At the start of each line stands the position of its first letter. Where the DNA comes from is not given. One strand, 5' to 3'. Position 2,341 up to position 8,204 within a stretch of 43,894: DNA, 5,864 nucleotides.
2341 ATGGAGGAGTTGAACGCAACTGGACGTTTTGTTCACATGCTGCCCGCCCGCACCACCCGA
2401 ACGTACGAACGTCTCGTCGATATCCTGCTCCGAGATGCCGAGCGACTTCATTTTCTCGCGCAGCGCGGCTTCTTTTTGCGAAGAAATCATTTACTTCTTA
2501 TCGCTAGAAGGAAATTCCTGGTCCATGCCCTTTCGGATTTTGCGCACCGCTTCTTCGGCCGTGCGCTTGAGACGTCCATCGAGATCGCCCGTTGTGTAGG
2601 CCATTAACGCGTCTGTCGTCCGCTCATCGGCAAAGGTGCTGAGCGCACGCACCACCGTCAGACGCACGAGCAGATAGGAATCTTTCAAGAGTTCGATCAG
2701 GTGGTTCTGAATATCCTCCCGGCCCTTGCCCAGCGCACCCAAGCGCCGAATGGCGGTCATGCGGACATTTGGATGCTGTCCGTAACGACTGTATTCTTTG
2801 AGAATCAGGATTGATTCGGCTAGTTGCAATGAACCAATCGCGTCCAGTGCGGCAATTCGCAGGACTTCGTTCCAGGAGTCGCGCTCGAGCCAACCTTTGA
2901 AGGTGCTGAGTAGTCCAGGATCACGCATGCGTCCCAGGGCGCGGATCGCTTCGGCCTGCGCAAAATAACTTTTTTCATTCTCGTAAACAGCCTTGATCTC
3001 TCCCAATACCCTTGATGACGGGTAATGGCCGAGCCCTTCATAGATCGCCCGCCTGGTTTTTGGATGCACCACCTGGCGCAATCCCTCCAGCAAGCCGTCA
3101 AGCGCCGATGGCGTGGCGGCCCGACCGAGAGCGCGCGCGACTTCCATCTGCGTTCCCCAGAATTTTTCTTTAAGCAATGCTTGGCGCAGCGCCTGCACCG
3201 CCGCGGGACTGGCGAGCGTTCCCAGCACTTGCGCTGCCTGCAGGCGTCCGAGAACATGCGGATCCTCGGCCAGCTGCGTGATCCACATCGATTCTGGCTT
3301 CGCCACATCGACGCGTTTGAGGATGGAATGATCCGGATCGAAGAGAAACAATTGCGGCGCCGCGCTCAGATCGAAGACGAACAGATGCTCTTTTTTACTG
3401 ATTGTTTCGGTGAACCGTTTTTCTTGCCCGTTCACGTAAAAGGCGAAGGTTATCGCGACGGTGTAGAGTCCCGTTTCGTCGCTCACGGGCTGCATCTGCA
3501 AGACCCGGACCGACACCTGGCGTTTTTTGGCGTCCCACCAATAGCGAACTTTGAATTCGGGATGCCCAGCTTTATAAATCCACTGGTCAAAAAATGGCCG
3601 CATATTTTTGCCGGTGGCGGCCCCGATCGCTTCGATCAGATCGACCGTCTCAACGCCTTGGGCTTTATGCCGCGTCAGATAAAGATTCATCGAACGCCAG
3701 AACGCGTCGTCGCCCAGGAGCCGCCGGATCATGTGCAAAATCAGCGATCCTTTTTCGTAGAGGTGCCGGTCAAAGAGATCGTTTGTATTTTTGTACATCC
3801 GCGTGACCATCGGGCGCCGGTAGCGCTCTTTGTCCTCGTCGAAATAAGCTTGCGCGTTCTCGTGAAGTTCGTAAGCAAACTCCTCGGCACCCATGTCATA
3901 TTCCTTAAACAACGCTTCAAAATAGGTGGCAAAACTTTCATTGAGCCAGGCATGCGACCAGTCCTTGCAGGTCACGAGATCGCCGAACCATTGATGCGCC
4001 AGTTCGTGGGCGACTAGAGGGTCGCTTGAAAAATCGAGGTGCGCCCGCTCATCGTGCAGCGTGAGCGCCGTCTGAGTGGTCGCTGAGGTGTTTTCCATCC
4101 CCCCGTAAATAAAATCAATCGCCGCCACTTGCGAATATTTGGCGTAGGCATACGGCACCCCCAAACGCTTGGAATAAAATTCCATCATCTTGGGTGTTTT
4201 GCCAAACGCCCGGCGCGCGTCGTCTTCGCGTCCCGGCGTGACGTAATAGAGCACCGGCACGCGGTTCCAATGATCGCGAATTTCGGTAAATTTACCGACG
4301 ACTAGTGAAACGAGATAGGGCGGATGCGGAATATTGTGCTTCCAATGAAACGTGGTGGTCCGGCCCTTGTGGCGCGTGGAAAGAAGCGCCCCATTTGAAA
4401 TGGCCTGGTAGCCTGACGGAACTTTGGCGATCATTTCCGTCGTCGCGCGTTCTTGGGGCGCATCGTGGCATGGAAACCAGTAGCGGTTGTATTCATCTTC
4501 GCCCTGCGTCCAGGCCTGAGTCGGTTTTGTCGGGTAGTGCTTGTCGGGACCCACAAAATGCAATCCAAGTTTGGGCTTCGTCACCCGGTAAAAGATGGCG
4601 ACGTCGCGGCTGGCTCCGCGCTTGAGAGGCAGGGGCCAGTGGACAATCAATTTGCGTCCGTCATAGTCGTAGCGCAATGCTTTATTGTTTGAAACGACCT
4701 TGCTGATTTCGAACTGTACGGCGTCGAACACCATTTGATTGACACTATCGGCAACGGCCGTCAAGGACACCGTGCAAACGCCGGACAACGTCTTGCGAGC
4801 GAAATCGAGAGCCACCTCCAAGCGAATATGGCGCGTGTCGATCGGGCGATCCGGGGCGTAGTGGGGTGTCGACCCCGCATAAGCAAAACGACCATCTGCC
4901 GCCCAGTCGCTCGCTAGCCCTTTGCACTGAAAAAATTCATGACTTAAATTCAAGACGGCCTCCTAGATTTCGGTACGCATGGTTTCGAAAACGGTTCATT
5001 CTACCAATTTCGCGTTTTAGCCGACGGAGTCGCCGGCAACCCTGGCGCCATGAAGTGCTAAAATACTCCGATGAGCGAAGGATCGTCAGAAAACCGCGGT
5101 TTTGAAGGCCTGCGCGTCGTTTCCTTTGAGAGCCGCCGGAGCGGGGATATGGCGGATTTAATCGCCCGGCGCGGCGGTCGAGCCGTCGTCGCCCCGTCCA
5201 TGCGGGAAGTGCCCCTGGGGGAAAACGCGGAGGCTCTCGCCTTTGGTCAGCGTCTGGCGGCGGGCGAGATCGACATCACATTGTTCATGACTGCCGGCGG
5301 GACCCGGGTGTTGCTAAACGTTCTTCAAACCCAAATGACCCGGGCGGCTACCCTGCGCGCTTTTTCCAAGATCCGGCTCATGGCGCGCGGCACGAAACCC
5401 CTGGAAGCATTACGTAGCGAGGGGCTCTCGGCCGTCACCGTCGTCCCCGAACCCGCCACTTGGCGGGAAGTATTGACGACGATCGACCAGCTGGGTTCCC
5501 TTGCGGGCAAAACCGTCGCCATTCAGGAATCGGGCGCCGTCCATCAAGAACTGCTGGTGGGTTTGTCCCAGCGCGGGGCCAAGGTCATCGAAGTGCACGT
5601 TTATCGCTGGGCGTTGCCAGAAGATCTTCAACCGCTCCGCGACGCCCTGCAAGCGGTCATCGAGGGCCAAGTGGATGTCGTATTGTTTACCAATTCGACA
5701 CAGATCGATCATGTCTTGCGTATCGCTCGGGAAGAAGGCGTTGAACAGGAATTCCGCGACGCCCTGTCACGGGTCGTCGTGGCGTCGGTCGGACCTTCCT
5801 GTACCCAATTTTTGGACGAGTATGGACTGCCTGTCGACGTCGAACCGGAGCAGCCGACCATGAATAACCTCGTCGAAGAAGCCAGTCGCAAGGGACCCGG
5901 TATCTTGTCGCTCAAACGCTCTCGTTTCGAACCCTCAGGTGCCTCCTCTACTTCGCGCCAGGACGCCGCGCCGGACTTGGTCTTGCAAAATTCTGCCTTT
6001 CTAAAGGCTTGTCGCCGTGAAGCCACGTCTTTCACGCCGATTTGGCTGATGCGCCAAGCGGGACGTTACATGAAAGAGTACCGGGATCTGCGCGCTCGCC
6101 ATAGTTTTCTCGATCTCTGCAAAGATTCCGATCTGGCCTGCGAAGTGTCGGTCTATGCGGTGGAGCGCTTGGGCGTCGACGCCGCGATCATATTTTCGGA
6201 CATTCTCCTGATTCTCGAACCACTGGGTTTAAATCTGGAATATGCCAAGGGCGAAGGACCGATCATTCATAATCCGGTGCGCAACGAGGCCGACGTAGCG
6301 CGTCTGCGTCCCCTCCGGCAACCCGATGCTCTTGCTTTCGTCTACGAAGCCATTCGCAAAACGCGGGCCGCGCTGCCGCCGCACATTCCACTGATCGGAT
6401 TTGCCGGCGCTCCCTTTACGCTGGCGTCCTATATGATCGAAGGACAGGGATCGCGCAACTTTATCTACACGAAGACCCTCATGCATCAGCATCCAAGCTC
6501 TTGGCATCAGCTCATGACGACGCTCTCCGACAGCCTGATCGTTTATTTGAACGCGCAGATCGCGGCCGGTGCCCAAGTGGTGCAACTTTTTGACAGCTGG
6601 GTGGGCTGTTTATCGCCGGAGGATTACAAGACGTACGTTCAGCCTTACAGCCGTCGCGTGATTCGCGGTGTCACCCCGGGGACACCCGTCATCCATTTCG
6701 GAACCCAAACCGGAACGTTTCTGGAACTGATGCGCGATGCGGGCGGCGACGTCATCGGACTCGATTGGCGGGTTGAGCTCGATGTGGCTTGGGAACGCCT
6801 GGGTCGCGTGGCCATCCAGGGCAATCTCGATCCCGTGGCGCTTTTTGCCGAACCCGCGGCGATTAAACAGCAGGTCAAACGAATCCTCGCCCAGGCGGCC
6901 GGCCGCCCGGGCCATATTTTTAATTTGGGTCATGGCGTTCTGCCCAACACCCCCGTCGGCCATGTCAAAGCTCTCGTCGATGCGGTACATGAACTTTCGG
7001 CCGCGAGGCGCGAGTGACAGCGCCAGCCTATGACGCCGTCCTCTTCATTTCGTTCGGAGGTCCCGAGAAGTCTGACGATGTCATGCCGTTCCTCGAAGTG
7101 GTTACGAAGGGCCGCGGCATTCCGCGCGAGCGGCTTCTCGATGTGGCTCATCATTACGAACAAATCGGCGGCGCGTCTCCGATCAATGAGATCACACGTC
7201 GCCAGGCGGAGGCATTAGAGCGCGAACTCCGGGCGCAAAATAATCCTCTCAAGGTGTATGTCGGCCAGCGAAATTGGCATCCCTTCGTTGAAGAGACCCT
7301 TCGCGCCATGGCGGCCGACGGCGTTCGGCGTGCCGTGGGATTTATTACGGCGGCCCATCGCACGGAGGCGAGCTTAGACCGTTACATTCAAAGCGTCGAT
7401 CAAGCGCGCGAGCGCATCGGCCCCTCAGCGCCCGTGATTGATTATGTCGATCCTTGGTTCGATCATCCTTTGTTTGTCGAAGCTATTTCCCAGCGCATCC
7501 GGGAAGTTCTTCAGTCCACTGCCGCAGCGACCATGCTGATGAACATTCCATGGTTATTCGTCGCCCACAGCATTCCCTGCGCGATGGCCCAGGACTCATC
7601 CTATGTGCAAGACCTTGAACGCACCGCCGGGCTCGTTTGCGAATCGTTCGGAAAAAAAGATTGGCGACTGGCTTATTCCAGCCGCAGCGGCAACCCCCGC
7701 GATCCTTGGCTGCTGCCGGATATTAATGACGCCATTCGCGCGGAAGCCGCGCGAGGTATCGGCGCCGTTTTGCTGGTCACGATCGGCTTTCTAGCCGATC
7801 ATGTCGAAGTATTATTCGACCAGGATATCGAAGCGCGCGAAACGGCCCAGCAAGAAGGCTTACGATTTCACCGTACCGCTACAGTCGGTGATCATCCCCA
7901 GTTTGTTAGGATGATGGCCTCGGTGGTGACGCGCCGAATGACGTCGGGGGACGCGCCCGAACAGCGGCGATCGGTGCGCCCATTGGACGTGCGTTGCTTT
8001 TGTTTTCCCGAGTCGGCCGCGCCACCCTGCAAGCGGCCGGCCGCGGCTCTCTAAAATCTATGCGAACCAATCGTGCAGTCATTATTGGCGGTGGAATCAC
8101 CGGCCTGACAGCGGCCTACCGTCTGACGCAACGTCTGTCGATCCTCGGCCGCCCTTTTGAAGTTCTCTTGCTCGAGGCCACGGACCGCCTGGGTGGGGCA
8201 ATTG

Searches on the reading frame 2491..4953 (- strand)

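Call 47: search_protein_families(library=pfam, proteins=[window:2491-4953:-], max_evalue=0.0001)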
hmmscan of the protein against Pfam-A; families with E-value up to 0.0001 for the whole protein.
window:2491-4953:- (820 aa): 5 families
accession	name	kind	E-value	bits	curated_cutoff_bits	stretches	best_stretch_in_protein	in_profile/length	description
PF01433.26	Peptidase_M1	-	8.5e-53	179.6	27.7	1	249-458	2-218/218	Peptidase family M1 domain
PF13646.12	HEAT_2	-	1.5e-32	112.1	27.7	3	557-641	4-87/88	HEAT repeats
PF17900.6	Peptidase_M1_N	-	2.5e-18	67.3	25.8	1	42-214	4-186/186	Peptidase M1 N-terminal domain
PF03130.22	HEAT_PBS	-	1.9e-10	40.6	20.9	0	570-594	2-26/27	PBS lyase HEAT-like repeat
PF02985.28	HEAT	-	3.7e-10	39.5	23.5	0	749-775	2-28/31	HEAT repeat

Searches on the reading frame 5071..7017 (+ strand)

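Call 47: search_protein_families(library=pfam, proteins=[window:5071-7017:+], max_evalue=0.0001)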
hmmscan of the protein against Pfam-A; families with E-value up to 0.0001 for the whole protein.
window:5071-7017:+ (648 aa): 2 families
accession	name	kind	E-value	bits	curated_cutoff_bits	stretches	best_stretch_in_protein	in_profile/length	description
PF01208.23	URO-D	-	4e-132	440.9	23.9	1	306-641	2-345/346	Uroporphyrinogen decarboxylase (URO-D)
PF02602.20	HEM4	-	2.4e-37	128.7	27.5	1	26-269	2-231/231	Uroporphyrinogen-III synthase HemD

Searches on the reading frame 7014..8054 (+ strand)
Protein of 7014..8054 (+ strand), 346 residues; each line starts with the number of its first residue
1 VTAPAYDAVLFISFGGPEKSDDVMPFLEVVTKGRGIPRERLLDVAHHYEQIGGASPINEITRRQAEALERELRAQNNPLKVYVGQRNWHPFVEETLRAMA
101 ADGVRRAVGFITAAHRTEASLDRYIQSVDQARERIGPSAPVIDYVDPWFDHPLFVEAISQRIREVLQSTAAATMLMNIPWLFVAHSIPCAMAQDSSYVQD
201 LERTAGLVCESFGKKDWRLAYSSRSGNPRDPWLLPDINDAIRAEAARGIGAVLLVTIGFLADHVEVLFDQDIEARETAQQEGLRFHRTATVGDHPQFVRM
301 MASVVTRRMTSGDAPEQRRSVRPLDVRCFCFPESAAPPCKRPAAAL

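Call 47: search_protein_families(library=pfam, proteins=[window:7014-8054:+], max_evalue=0.0001)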
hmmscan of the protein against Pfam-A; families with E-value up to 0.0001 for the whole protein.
window:7014-8054:+ (346 aa): 1 family
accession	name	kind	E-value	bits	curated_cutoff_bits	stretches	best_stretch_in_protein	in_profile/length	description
PF00762.24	Ferrochelatase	-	2.4e-80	270.3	27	1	7-308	2-316/317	Ferrochelatase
